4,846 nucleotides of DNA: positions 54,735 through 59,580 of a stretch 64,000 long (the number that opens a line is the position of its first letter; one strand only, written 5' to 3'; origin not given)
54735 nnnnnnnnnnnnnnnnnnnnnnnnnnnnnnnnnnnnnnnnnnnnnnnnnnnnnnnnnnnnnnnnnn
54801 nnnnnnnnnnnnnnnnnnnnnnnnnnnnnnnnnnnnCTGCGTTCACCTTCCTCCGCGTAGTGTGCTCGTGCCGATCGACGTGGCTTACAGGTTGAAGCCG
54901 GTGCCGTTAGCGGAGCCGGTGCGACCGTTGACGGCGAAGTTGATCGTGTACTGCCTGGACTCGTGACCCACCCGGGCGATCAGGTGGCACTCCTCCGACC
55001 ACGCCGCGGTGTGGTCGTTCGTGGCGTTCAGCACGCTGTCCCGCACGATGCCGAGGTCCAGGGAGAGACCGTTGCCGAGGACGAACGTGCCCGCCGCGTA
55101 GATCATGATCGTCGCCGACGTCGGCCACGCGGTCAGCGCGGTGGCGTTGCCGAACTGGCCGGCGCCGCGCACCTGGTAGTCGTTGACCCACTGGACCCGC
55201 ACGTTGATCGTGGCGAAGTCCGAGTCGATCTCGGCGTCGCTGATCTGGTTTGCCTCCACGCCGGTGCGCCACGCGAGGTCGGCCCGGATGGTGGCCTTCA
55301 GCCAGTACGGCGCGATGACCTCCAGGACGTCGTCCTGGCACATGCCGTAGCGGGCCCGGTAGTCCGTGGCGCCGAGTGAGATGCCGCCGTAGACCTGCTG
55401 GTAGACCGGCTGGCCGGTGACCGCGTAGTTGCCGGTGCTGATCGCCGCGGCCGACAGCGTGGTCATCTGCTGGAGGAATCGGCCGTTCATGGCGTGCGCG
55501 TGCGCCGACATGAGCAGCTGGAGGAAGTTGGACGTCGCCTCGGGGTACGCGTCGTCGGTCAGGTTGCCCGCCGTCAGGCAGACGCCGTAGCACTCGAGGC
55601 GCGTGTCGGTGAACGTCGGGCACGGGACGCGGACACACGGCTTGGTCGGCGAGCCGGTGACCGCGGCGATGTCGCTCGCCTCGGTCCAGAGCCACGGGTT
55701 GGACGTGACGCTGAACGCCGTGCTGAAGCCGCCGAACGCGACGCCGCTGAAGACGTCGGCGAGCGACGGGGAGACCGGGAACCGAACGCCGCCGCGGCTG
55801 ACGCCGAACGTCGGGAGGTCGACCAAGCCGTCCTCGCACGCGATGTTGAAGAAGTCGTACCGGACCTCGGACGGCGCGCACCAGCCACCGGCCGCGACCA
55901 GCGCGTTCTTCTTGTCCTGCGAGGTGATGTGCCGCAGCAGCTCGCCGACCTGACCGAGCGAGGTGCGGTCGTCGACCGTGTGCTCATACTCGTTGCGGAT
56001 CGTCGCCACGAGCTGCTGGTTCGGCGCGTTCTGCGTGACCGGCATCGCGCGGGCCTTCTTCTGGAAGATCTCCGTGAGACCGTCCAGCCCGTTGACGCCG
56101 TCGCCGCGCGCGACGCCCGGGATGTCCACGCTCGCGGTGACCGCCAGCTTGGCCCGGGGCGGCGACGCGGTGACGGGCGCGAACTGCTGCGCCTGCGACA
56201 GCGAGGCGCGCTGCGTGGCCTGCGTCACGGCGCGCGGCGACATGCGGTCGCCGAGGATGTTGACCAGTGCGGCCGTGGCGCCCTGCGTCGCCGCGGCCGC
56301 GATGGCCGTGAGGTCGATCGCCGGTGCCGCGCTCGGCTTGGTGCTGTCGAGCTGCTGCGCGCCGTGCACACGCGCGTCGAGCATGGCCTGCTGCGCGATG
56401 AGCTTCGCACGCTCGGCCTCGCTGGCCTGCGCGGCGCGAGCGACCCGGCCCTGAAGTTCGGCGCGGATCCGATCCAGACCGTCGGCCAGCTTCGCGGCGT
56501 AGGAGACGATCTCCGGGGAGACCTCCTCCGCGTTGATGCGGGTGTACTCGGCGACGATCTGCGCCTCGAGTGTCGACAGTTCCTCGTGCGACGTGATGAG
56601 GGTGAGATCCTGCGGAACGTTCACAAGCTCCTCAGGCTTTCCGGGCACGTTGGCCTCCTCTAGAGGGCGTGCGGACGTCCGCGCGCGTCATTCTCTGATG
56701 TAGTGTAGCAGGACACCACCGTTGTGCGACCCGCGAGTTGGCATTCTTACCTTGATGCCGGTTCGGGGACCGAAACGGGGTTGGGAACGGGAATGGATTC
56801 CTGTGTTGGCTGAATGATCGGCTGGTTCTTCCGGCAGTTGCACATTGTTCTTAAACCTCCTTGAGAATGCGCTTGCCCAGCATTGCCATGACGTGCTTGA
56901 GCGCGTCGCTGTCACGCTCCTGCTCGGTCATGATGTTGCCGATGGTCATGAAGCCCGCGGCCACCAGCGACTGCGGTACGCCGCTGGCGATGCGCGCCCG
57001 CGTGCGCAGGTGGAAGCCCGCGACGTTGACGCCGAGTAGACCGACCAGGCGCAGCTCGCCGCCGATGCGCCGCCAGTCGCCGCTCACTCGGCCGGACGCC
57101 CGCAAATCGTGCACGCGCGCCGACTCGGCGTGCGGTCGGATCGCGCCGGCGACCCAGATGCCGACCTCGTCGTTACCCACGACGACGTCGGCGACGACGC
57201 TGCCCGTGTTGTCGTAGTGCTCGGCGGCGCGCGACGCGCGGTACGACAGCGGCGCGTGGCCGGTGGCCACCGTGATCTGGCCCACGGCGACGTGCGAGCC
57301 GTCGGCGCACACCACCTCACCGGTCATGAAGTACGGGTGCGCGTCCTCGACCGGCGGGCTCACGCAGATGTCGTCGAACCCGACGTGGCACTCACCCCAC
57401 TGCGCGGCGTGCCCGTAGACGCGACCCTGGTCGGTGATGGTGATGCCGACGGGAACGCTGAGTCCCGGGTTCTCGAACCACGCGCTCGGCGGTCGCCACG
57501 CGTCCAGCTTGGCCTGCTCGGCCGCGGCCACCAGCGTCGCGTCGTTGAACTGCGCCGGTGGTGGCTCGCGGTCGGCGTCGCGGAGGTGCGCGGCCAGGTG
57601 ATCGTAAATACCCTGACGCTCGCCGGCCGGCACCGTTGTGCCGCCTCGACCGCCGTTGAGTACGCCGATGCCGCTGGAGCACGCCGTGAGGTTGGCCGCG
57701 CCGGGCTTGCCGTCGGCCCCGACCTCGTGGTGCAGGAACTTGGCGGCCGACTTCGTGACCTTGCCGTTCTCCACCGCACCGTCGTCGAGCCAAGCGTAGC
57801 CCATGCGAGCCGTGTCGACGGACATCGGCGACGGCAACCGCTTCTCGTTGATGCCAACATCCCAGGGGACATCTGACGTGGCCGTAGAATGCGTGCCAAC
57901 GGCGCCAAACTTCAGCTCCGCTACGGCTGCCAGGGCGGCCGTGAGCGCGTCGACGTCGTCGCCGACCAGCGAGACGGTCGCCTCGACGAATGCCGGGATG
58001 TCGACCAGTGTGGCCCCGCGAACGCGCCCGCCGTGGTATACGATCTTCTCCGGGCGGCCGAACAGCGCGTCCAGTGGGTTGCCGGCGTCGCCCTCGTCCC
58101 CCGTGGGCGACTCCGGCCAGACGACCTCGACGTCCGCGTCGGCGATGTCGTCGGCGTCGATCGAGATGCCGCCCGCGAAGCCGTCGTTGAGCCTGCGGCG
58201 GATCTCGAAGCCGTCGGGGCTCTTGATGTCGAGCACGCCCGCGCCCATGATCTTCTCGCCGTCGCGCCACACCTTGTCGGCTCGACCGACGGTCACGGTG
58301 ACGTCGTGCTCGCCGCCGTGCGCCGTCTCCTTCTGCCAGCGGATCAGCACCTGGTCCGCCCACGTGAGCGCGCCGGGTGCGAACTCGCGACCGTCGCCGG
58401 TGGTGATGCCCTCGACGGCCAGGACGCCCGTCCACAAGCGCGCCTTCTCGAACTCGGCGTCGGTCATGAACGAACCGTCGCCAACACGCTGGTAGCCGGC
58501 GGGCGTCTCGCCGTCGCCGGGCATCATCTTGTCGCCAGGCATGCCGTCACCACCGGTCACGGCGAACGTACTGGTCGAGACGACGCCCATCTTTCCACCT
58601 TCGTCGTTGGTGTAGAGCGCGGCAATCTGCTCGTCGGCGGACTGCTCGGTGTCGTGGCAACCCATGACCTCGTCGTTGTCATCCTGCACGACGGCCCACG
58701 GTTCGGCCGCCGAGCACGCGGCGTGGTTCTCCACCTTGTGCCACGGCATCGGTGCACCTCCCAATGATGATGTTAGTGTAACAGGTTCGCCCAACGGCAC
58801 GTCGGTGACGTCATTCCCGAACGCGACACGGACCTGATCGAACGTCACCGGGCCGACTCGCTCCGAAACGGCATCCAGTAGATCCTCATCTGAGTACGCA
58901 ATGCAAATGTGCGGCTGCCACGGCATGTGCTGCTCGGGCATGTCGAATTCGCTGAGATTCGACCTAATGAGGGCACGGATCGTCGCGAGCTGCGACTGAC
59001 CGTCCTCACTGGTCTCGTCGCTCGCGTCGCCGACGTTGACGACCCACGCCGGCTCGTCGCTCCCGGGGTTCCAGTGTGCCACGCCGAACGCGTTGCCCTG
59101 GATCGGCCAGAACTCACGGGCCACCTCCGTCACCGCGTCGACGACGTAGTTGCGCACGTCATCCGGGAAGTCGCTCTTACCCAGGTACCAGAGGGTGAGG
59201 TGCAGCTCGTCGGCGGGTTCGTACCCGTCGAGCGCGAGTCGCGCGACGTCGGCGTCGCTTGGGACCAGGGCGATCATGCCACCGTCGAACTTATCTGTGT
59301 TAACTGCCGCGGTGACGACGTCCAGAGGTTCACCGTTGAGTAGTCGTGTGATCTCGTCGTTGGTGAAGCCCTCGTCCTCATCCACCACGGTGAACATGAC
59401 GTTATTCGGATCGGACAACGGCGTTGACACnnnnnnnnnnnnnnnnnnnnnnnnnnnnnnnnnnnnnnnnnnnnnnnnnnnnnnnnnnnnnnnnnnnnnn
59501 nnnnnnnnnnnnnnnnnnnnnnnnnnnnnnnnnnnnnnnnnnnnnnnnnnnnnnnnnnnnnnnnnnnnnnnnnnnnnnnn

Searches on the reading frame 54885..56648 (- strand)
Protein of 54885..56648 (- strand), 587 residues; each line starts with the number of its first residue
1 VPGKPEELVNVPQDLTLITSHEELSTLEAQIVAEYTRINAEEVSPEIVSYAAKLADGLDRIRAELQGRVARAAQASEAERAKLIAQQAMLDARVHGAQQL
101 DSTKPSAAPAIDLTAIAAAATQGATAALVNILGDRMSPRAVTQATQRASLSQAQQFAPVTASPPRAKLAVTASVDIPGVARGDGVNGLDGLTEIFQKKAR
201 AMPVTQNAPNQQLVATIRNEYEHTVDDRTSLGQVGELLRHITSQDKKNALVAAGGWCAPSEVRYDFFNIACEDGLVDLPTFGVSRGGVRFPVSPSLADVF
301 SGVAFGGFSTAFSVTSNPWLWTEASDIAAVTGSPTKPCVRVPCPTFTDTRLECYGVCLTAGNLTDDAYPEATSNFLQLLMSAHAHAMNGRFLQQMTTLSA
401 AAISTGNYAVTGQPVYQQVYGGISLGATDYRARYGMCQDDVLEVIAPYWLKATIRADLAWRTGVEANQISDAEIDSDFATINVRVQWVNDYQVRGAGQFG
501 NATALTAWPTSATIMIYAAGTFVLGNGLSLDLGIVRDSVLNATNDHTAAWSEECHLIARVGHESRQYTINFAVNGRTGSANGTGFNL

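Call 22: search_protein_families(library=phrogs, proteins=[window:54885-56648:-], max_evalue=0.001)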
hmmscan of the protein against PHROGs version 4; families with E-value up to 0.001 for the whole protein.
window:54885-56648:- (587 aa): 2 families
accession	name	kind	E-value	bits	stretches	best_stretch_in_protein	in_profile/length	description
phrog_777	-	head and packaging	4.1e-124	416.9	1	10-581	5-573/580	major head protein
phrog_20604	-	head and packaging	2.3e-06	28.8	1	250-294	3-48/76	virion structural protein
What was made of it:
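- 54885..56648 (-): Major capsid protein. It places the fusion gene inside the head-morphogenesis module. phrog_777 at 4e-124 (call 22).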

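Call 44: search_dna_similar(query=window:54885-56648:-, collection=phages, mode=protein, max_rows=15)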
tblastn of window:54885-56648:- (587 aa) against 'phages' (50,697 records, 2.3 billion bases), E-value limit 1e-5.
Records with a match: 877; places in all: 877; records where one place covers at least 80% of the query: 0.
Best place of each record, by identity: <60% 877.
By first word of the organism name: Mycobacterium 496; Gordonia 198; Microbacterium 131; Arthrobacter 18; Streptomyces 17; Rhodococcus 3; Mycolicibacterium 2; Curtobacterium 2; Actinoplanes 2; Tsukamurella 2; and 6 more.
By host as written in the record: Mycobacterium smegmatis mc2 155 348; Gordonia terrae 3612 155; Mycobacterium smegmatis mc#155 83; Microbacterium foliorum NRRL B-24224 58; Microbacterium foliorum NRRL B-24224 SEA 29; Microbacterium paraoxydans NWU1 27; Gordonia terrae CAG3 16; - 12; and 54 more.
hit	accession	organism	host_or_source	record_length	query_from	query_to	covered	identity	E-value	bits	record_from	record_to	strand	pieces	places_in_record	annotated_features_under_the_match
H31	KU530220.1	Streptomyces phage Xkcd426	Streptomyces griseus subsp. griseus ...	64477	161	581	72%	34.7%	2e-60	223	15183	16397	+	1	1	major capsid hexamer protein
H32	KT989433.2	Streptomyces phage phiSAJS1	Streptomyces avermitilis ATCC 31267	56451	140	585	76%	32.5%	3e-56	211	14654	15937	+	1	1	serine protease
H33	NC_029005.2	Streptomyces phage phiSAJS1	Streptomyces avermitilis ATCC 31267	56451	140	585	76%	32.5%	3e-56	211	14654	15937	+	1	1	major head protein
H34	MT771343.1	Gordonia phage Clown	Gordonia terrae 3612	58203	164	581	71%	34.0%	1e-52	200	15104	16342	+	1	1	23: major capsid hexamer protein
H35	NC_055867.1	Gordonia phage Clown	Gordonia terrae 3612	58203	164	581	71%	34.0%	1e-52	200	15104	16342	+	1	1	23: major head protein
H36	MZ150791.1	Gordonia phage YungMoney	Gordonia terrae 3612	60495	164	577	71%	34.1%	1e-53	203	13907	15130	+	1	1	21: major capsid hexamer protein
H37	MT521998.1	Gordonia phage Jambalaya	Gordonia terrae 3612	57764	164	579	71%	33.7%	2e-53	202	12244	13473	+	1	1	19: major capsid hexamer protein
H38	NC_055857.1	Gordonia phage Jambalaya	Gordonia terrae 3612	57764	164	579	71%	33.7%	2e-53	202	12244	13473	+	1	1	19: major head protein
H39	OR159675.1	Gordonia phage Savbucketdawg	Gordonia terrae 3612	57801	164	579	71%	33.7%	2e-53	202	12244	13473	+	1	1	19: major capsid hexamer protein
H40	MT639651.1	Gordonia phage Portcullis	Gordonia terrae 3612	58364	164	579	71%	33.7%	2e-53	202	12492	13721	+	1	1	19: major capsid hexamer protein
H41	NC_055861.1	Gordonia phage Portcullis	Gordonia terrae 3612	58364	164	579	71%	33.7%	2e-53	202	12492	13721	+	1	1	19: major head protein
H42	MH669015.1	Gordonia phage TillyBobJoe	Gordonia terrae 3612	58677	164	579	71%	33.7%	2e-53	202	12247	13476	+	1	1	19: major capsid hexamer protein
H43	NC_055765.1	Gordonia phage TillyBobJoe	Gordonia terrae 3612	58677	164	579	71%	33.7%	2e-53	202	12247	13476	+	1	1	19: major head protein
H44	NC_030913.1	Gordonia phage Wizard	Gordonia terrae 3612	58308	164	579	71%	33.7%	2e-53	202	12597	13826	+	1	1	19: major head protein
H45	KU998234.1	Gordonia phage Wizard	Gordonia terrae 3612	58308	164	579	71%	33.7%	2e-53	202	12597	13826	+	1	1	19: major capsid hexamer protein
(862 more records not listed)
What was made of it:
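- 54885..56648 (-): 33-35% identity to Streptomyces and Gordonia phage capsid proteins (call 44).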

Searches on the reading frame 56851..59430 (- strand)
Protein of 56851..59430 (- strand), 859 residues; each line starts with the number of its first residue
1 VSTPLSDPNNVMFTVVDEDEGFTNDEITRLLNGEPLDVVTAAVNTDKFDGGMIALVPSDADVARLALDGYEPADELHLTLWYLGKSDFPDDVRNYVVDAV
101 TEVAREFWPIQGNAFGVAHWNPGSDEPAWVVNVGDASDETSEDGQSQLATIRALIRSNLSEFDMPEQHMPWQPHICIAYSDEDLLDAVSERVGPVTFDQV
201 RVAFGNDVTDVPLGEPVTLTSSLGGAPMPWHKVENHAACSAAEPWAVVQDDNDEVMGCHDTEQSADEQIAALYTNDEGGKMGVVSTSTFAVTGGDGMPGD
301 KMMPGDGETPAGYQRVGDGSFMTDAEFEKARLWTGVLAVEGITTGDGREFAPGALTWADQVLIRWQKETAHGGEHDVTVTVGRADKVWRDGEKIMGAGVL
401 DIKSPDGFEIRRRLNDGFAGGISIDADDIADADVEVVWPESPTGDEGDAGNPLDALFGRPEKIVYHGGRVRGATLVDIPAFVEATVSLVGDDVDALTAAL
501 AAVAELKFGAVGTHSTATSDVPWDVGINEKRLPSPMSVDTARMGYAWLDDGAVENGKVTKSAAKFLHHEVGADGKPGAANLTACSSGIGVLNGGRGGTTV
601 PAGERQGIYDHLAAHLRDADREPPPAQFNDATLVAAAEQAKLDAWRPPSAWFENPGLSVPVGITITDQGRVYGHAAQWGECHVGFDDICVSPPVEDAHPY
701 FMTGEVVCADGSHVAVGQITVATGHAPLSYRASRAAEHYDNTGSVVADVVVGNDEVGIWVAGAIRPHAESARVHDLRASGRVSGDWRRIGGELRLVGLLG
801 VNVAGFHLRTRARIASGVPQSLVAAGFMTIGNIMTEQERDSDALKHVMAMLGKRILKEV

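Call 22: search_protein_families(library=phrogs, proteins=[window:56851-59430:-], max_evalue=0.001)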
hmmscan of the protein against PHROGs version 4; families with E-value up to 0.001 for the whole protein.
window:56851-59430:- (859 aa): 6 families
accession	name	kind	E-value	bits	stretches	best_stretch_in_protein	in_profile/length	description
phrog_859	-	head and packaging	5.4e-74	251.1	1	330-846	378-757/807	portal protein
phrog_21470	-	unknown function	3.6e-71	241.4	1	332-850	27-432/500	-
phrog_18402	-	head and packaging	3.1e-64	218.8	2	652-837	22-203/861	head maturation protease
phrog_29860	-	head and packaging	7.1e-36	125.2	1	651-828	20-198/405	virion structural protein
phrog_2659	-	DNA, RNA and nucleotide metabolism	7.1e-25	88.1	1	38-215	717-884/891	RNA ligase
phrog_14859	-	DNA, RNA and nucleotide metabolism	1.7e-05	25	1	41-182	49-184/373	RNA ligase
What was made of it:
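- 56851..59430 (-): Downstream gene, overlapping the stop codon by 1 nt: 2H/LigT-like phosphoesterase (aa 38-215) fused to a prohead protease/scaffold (aa 330-846). There is no small 'immunity' ORF in between. PHROG hits (call 22).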
